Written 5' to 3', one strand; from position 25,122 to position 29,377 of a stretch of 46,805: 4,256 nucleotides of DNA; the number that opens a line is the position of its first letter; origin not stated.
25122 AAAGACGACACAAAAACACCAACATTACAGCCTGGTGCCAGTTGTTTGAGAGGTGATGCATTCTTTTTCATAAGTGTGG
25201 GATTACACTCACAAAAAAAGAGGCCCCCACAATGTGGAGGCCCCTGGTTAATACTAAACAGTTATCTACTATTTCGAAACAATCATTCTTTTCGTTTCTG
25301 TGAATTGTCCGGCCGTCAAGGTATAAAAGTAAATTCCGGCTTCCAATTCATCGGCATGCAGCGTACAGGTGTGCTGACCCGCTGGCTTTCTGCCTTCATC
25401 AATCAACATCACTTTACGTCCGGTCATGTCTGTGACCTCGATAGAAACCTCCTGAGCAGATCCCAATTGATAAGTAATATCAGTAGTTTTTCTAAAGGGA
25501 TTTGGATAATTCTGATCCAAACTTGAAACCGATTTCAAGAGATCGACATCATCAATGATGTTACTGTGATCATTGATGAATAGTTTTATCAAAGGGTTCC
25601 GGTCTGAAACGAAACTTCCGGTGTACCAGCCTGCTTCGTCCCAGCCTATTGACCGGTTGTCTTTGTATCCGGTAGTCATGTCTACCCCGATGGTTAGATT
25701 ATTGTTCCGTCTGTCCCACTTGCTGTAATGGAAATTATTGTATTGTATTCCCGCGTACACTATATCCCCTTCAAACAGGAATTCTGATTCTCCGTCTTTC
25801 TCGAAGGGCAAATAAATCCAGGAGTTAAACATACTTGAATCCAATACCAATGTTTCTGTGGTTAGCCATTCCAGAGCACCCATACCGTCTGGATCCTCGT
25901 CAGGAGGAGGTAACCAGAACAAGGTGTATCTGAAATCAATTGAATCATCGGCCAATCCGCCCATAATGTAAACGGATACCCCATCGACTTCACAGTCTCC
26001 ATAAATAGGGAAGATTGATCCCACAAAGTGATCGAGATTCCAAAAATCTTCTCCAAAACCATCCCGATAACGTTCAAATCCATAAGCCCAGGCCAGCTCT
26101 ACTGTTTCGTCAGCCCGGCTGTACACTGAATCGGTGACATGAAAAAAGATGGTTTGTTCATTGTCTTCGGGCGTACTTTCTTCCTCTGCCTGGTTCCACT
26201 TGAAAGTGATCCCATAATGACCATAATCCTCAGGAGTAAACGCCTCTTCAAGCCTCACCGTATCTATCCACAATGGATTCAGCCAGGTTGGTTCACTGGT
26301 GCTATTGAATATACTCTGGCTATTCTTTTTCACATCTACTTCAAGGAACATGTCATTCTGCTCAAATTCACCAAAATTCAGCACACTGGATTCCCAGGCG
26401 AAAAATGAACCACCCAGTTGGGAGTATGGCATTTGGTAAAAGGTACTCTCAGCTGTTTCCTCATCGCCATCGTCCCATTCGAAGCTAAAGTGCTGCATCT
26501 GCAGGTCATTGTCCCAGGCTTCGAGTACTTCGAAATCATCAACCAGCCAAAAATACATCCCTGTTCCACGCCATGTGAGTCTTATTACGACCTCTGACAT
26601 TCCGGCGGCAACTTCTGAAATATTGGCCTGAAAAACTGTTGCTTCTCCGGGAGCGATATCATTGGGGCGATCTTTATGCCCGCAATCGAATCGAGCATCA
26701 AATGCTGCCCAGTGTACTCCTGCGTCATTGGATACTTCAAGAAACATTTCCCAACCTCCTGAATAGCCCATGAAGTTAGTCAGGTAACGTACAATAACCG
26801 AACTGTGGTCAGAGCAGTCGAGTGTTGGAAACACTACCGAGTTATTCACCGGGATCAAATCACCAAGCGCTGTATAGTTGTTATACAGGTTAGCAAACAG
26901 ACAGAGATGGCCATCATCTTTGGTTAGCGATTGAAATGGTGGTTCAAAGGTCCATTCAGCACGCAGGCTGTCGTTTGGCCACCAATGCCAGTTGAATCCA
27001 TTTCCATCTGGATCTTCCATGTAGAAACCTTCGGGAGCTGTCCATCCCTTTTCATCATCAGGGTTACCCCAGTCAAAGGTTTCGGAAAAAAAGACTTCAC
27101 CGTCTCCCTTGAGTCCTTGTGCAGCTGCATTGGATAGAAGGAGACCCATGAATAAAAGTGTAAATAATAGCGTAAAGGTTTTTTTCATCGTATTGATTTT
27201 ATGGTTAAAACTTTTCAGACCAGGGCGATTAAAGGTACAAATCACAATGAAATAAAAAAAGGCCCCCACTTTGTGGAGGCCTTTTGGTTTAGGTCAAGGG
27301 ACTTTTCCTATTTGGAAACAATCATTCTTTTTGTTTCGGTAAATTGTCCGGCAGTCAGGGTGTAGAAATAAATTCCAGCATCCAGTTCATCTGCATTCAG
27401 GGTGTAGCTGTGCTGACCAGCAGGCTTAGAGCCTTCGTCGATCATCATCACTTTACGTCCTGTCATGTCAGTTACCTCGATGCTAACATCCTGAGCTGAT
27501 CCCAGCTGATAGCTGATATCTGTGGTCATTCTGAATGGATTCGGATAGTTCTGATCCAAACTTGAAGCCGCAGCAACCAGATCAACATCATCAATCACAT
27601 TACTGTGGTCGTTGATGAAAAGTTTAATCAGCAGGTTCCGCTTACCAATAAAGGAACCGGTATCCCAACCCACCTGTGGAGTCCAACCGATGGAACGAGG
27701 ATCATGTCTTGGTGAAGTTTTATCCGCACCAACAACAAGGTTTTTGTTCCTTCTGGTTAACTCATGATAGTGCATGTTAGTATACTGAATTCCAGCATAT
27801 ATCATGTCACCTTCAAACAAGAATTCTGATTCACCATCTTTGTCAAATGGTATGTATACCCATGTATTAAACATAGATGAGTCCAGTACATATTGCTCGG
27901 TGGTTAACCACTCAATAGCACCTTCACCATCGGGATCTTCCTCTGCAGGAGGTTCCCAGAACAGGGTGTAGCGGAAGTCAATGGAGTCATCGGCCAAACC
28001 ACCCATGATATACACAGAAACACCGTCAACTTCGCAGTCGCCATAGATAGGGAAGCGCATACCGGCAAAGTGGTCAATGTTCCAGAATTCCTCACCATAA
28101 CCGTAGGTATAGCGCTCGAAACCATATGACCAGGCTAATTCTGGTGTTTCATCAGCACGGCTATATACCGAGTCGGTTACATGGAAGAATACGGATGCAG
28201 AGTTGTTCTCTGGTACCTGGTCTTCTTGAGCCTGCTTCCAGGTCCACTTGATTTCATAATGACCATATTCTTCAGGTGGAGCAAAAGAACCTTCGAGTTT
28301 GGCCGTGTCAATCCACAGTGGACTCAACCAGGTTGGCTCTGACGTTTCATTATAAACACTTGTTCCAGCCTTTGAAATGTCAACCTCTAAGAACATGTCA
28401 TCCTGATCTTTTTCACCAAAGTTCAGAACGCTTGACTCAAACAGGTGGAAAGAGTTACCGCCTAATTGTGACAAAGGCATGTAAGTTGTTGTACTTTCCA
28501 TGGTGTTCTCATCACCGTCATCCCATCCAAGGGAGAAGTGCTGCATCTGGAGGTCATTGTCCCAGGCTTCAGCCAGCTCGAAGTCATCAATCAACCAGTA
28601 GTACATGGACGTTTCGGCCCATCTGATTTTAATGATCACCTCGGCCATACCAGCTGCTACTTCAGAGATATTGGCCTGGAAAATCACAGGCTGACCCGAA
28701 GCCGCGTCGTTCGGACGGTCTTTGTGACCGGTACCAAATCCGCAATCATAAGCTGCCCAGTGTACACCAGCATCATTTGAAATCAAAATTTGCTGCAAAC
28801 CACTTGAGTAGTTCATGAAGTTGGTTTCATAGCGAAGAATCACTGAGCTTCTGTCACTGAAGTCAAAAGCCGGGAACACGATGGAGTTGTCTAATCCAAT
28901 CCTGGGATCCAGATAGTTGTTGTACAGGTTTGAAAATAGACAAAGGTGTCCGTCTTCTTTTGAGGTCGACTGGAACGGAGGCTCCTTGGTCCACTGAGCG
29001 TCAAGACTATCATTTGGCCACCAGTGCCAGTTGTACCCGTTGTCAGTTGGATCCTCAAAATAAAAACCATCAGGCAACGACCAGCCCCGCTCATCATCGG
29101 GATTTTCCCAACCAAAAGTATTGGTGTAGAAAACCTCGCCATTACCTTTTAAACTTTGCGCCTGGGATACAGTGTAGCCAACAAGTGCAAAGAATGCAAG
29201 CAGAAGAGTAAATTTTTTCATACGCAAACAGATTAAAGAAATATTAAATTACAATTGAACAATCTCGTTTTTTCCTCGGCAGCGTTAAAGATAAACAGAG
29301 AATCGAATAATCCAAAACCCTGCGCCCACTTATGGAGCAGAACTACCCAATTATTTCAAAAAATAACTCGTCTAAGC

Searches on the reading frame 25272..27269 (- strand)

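Call 91: search_protein_families(library=pfam, proteins=[window:25272-27269:-], max_evalue=0.00001)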
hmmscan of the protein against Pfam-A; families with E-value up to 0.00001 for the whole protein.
window:25272-27269:- (666 aa): 1 family
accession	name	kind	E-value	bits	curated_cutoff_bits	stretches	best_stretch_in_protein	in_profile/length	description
PF18962.6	Por_Secre_tail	-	1.1e-10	42.1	27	1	588-664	2-75/75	Secretion system C-terminal sorting domain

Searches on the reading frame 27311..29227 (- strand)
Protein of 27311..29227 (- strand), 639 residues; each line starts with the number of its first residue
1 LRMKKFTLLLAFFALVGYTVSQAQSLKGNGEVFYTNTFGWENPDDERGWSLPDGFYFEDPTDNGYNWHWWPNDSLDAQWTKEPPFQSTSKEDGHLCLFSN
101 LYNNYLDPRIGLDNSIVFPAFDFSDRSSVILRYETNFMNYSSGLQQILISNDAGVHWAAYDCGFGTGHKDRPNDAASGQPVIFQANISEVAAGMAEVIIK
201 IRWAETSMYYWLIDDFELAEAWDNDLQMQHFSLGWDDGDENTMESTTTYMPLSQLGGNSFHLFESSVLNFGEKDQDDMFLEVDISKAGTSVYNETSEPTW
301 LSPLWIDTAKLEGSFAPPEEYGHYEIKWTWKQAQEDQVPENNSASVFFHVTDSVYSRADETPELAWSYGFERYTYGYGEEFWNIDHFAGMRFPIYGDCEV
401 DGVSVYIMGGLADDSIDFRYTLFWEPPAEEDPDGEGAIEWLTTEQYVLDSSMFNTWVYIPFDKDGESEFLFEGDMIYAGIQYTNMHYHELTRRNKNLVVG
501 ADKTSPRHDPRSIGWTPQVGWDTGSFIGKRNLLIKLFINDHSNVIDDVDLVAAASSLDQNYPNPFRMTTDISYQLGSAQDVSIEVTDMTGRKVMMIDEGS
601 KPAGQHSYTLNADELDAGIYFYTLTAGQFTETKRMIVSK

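Call 91: search_protein_families(library=pfam, proteins=[window:27311-29227:-], max_evalue=0.00001)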
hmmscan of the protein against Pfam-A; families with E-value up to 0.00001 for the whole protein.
window:27311-29227:- (639 aa): 1 family
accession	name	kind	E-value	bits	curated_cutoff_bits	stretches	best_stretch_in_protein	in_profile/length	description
PF18962.6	Por_Secre_tail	-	2.6e-11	44.1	27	1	561-637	2-75/75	Secretion system C-terminal sorting domain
